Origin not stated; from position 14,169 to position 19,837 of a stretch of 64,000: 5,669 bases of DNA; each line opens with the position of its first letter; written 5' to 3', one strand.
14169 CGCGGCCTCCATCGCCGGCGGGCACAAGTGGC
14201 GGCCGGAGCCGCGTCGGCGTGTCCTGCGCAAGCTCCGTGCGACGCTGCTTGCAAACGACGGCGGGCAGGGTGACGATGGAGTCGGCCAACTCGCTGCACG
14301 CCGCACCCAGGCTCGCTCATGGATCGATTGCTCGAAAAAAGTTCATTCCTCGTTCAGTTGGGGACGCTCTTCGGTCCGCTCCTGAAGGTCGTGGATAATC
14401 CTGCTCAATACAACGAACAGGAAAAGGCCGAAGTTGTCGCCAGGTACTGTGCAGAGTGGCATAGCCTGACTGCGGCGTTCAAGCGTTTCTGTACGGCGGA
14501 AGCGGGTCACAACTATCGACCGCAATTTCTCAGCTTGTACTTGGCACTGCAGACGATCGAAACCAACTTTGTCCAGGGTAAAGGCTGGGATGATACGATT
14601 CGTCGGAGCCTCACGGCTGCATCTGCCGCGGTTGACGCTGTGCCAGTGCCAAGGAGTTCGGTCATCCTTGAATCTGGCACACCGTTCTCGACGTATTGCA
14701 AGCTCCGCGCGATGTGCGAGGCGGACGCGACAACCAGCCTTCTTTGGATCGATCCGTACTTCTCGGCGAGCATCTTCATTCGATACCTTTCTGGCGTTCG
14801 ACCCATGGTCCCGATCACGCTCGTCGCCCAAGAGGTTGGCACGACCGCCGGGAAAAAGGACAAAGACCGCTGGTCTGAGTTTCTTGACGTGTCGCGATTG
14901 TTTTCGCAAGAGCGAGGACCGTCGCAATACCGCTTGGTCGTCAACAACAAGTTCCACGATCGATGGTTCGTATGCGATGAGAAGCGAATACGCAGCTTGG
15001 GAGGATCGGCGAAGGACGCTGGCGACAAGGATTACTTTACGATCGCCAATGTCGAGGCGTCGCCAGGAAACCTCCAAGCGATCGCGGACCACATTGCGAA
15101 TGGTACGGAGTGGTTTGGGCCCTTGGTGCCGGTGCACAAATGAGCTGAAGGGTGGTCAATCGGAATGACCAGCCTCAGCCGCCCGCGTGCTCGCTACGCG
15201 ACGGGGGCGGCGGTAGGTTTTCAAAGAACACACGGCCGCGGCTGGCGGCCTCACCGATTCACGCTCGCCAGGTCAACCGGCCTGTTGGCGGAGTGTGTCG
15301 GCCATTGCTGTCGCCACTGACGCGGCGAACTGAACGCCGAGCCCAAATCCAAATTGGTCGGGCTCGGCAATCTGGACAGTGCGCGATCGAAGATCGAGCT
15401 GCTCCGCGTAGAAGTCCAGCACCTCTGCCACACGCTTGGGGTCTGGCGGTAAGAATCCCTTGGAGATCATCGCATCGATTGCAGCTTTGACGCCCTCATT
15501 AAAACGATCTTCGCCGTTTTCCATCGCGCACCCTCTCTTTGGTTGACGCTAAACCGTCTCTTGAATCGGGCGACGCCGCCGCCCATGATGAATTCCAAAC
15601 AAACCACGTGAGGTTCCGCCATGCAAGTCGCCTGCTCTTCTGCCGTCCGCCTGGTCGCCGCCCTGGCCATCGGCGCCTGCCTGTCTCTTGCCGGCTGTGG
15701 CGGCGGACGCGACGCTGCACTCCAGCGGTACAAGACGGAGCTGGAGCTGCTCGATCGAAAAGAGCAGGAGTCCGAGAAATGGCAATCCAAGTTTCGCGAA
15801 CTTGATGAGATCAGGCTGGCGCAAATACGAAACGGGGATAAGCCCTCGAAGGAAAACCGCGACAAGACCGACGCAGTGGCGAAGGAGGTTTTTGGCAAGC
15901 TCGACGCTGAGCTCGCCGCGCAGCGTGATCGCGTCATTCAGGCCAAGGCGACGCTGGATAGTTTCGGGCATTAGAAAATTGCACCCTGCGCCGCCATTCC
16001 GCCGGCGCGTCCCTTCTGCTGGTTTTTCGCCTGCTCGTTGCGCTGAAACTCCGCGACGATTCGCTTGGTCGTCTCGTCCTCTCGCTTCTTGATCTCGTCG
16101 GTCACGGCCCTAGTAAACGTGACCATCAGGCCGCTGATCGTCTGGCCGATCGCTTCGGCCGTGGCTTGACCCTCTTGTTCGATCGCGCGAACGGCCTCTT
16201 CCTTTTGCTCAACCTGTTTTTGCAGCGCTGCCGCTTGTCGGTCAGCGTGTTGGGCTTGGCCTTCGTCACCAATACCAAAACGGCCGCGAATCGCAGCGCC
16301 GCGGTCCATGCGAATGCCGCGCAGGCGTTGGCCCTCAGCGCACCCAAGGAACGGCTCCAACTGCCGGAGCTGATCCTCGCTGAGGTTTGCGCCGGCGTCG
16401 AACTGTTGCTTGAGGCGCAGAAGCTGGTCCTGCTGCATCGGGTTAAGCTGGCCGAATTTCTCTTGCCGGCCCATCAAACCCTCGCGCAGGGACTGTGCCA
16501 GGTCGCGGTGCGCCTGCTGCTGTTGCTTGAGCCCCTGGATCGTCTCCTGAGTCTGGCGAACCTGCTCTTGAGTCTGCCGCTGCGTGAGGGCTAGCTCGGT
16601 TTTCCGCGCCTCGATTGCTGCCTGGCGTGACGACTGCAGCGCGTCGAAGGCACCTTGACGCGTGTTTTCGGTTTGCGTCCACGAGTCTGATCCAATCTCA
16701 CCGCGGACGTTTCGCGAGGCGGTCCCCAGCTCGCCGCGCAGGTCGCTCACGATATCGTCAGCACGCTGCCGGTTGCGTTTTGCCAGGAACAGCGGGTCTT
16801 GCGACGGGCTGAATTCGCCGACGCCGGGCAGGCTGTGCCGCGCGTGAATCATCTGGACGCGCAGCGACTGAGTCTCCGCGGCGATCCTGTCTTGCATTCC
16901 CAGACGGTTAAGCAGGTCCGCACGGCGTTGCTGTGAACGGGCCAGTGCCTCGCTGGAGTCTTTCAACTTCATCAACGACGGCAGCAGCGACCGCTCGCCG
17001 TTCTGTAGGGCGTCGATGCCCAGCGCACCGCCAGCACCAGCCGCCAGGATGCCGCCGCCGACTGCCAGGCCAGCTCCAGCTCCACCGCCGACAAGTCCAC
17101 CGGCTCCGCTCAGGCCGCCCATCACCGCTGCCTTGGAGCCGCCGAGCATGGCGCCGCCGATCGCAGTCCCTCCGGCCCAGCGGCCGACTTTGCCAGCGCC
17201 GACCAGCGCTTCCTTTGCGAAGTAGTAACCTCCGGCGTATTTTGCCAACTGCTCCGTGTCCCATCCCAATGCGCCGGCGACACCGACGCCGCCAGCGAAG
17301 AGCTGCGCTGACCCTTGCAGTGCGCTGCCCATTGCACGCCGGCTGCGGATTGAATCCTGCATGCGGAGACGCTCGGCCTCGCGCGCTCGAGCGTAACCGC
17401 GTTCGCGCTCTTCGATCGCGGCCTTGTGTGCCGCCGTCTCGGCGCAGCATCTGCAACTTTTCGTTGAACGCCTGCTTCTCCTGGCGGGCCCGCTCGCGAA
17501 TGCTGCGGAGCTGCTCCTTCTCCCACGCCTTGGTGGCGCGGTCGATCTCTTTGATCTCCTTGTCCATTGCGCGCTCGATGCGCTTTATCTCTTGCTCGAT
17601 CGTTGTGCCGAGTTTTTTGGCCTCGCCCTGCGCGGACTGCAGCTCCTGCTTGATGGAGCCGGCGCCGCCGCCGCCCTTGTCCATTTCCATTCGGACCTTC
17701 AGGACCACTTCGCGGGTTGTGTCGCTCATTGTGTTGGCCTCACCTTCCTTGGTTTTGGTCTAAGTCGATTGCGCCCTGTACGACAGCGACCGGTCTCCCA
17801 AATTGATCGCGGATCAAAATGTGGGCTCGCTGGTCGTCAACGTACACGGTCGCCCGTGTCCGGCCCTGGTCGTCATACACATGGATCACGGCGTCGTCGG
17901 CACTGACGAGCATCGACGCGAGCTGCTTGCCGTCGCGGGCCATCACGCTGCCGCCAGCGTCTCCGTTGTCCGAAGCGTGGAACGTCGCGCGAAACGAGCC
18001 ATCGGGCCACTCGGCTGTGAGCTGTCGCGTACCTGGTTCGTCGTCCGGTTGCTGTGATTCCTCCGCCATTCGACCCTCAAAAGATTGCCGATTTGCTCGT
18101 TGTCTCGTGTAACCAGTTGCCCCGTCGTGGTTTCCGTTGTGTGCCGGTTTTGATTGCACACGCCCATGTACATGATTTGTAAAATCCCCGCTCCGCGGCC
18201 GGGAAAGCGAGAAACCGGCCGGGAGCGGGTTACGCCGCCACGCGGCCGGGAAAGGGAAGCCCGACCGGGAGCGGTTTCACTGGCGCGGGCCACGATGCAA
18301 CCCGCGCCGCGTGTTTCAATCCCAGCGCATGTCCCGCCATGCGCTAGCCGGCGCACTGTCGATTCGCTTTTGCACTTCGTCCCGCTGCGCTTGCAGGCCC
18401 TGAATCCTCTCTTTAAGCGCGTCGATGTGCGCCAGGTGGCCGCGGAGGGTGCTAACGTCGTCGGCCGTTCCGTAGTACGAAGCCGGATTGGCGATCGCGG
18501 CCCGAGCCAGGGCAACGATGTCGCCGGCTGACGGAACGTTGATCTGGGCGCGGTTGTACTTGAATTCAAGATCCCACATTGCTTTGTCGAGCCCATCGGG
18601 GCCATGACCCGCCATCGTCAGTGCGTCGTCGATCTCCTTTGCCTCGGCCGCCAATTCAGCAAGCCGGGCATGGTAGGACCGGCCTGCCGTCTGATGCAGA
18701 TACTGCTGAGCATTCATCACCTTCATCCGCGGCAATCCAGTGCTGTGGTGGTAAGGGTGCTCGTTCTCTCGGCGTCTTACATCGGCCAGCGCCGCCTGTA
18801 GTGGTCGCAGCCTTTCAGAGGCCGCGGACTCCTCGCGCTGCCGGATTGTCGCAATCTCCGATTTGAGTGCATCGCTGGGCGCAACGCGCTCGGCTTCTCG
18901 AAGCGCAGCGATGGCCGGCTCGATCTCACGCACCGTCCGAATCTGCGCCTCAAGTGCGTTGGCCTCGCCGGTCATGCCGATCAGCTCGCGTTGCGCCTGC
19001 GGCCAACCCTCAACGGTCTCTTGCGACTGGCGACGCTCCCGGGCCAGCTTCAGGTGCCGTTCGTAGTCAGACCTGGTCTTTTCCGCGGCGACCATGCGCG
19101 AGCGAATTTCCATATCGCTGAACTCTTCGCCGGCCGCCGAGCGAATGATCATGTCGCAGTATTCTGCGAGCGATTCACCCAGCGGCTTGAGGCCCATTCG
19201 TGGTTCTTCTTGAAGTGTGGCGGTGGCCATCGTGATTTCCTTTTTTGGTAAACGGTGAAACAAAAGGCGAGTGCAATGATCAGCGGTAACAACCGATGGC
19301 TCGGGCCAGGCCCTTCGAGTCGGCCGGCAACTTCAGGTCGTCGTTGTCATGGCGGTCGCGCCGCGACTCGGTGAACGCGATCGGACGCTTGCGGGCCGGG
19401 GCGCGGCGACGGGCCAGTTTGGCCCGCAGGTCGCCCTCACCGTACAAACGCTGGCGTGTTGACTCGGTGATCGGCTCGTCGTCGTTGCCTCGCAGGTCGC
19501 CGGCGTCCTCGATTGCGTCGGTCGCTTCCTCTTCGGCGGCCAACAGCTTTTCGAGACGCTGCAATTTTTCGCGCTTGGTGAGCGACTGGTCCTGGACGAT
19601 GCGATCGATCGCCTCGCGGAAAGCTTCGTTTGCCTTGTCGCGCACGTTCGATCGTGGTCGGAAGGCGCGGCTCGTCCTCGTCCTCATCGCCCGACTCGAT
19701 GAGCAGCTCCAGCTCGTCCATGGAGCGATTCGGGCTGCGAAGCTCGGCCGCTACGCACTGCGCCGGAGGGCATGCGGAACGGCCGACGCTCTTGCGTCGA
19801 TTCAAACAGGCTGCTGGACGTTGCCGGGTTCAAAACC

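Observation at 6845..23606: ~16.75-kb integrative phage-like element between purM and a GNAT gene, with replication and partial head genes but no recognisable terminase/portal/capsid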

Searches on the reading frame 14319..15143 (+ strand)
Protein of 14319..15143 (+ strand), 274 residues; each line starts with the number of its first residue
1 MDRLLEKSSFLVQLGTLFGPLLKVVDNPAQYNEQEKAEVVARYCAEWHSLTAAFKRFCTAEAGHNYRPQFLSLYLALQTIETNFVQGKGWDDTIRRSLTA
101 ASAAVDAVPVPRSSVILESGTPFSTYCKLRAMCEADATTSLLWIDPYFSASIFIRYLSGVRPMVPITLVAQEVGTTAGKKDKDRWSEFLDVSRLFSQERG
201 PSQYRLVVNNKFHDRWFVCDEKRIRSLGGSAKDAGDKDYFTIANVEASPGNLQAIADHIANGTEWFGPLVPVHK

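Call 7: search_protein_families(library=pfam, max_evalue=0.01, proteins=[window:14319-15143:+])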
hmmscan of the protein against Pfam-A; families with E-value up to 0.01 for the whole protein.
window:14319-15143:+ (274 aa): 0 families

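Call 9: search_protein_families(library=phrogs, max_evalue=0.01, proteins=[window:14319-15143:+])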
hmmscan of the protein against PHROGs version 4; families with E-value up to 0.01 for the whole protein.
window:14319-15143:+ (274 aa): 0 families

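Call 32: search_protein_families(library=padloc, max_evalue=0.01, proteins=[window:14319-15143:+])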
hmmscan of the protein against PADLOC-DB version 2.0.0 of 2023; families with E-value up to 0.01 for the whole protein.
window:14319-15143:+ (274 aa): 2 families
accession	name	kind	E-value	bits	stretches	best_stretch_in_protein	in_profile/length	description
PDLC04869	PDC-S05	-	2e-08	31.8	1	112-249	170-291/306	-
PDLC04879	PDC-S05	-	6.2e-07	27.1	1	110-249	155-277/285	-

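Call 64: search_solved_structures(query=window:14319-15143:+, max_evalue=1)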
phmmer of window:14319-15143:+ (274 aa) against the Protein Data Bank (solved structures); distinct sequences matched with E-value up to 1: 0.

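Call 85: search_protein_families(library=ncbifam, max_evalue=0.001, proteins=[window:14319-15143:+])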
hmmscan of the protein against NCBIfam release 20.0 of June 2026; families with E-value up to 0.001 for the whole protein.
window:14319-15143:+ (274 aa): 0 families

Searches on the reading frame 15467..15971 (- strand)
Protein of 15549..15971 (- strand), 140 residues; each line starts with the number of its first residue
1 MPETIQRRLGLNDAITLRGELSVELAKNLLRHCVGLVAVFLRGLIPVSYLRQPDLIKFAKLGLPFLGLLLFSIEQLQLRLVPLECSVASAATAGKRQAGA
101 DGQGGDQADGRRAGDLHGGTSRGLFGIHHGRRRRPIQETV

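Call 59: search_protein_families(library=pfam, max_evalue=0.01, proteins=[window:15549-15971:-, window:15467-15937:-])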
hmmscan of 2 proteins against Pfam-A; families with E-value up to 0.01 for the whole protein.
window:15549-15971:- (140 aa): 0 families

window:15467-15937:- (156 aa): 0 families

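Call 84: search_protein_families(library=phrogs, max_evalue=0.01, proteins=[window:15549-15971:-])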
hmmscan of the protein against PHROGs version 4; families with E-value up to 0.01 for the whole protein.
window:15549-15971:- (140 aa): 0 families

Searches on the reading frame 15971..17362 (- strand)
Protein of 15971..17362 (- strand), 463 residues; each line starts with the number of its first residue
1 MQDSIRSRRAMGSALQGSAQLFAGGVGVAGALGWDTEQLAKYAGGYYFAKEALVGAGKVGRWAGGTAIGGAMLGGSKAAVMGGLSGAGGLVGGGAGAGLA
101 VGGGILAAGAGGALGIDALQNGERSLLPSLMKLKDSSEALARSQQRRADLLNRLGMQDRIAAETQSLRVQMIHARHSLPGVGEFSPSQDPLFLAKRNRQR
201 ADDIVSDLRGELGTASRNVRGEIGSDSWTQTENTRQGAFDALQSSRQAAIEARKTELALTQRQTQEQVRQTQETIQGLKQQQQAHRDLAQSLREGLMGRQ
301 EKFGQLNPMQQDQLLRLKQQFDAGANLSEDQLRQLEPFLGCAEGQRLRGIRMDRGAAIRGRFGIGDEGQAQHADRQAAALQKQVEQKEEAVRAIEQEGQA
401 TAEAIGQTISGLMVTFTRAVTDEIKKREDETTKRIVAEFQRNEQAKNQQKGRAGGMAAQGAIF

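Call 7: search_protein_families(library=pfam, max_evalue=0.01, proteins=[window:15971-17362:-])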
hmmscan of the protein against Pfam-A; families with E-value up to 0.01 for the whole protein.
window:15971-17362:- (463 aa): 0 families

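Call 9: search_protein_families(library=phrogs, max_evalue=0.01, proteins=[window:15971-17362:-])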
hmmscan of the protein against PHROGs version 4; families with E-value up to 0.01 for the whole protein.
window:15971-17362:- (463 aa): 0 families

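Call 63: search_solved_structures(query=window:15971-17362:-, max_evalue=1)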
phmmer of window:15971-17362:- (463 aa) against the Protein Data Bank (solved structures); distinct sequences matched with E-value up to 1: 3.
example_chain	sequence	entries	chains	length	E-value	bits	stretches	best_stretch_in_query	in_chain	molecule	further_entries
6m3d_C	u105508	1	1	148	0.041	16.2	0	309-368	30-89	Segmentation polarity homeobox protein engrailed,Segmentation polarity homeobox protein en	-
2iak_A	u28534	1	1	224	0.21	13.9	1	271-397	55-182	Bullous pemphigoid antigen 1, isoform 5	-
7lxc_A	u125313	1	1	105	0.78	12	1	106-169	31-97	DED1ch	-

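Call 85: search_protein_families(library=ncbifam, max_evalue=0.001, proteins=[window:15971-17362:-])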
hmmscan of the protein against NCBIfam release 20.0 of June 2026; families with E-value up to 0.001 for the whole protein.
window:15971-17362:- (463 aa): 0 families

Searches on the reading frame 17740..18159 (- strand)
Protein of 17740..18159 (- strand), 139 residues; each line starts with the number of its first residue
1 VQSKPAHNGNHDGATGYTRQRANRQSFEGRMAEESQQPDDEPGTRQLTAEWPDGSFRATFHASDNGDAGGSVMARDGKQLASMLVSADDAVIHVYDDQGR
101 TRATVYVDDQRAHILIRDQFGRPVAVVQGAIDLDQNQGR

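Call 7: search_protein_families(library=pfam, max_evalue=0.01, proteins=[window:17740-18159:-])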
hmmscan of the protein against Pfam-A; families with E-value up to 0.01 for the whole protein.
window:17740-18159:- (139 aa): 0 families

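Call 9: search_protein_families(library=phrogs, max_evalue=0.01, proteins=[window:17740-18159:-])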
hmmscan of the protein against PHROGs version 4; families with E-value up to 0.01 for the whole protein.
window:17740-18159:- (139 aa): 1 family
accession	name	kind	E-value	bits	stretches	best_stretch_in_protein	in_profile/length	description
phrog_38255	-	unknown function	0.0037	18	1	43-111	59-128/196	-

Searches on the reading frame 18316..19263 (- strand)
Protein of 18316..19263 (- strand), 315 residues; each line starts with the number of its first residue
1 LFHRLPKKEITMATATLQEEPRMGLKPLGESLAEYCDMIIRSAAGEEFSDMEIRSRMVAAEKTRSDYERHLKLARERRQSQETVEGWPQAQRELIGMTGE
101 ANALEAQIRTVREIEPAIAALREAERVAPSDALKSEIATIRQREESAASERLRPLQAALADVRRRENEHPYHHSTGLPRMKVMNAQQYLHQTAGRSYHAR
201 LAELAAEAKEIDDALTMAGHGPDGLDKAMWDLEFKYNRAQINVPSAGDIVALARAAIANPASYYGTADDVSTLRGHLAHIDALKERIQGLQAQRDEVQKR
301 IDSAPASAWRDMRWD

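Call 7: search_protein_families(library=pfam, max_evalue=0.01, proteins=[window:18316-19263:-])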
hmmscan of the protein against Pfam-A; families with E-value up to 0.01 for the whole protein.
window:18316-19263:- (315 aa): 0 families

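Call 9: search_protein_families(library=phrogs, max_evalue=0.01, proteins=[window:18316-19263:-])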
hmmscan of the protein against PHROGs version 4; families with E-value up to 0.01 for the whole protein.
window:18316-19263:- (315 aa): 0 families

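Call 47: find_homologous_proteins(query=window:18316-19230:-, max_evalue=0.001)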
Query window:18316-19230:- (304 aa): 1 proteins with E <= 0.001 among 8000 candidates.
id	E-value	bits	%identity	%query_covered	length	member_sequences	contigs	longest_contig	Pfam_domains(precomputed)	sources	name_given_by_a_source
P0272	3.3e-191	652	100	100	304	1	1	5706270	-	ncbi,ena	-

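Call 62: search_solved_structures(query=window:18316-19230:-, max_evalue=1)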
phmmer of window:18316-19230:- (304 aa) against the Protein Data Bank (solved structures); distinct sequences matched with E-value up to 1: 2.
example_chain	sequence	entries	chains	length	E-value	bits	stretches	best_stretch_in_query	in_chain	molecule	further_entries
6k5p_A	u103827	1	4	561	0.036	16.9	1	155-212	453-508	Binary toxin receptor protein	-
9iig_M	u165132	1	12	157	0.16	14.8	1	54-98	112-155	Bacterioferritin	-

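Call 71: predict_structure(protein=window:18316-19230:-)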
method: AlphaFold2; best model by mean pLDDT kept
length: 304 residues; sequences in the alignment: 1
mean_pLDDT: 64.7   pTM: 0.33
mean pLDDT of the five models: 64.7, 59.3, 59.3, 54.2, 53.6
residues with pLDDT >= 90: 23; 70-90: 100; 50-70: 110; < 50: 71
segments of 3 or more residues with pLDDT < 50: 1-17, 67-76, 161-185, 221-234, 302-304
pLDDT, mean of each block of 10 residues (from residue 1): 35 46 62 65 67 69 60 50 74 83 86 92 91 88 90 76 40 38 49 63 56 53 42 53 72 69 76 72 71 64 46
secondary structure, 60 per line:
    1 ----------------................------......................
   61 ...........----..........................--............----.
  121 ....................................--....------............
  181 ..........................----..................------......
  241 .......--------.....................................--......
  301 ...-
elements in order: H17-32 H39-71 H76-101 H104-115 H120-156 H159-162 H169-206 H211-228 H235-247 H256-292 H295-303

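Call 85: search_protein_families(library=ncbifam, max_evalue=0.001, proteins=[window:18316-19230:-])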
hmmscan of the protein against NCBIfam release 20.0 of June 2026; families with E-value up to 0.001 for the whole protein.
window:18316-19230:- (304 aa): 0 families

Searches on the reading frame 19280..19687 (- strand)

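Call 7: search_protein_families(library=pfam, max_evalue=0.01, proteins=[window:19280-19687:-])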
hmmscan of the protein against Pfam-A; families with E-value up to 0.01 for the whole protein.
window:19280-19687:- (135 aa): 1 family
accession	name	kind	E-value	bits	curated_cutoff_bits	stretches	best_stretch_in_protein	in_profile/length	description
PF22187.2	DUF6946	-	0.0048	16.8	27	1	15-58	94-137/214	Domain of unknown function (DUF6946)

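Call 9: search_protein_families(library=phrogs, max_evalue=0.01, proteins=[window:19280-19687:-])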
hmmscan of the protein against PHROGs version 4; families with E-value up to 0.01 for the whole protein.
window:19280-19687:- (135 aa): 0 families

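Call 84: search_protein_families(library=phrogs, max_evalue=0.01, proteins=[window:19280-19687:-])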
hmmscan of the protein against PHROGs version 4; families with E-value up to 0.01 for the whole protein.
window:19280-19687:- (135 aa): 0 families
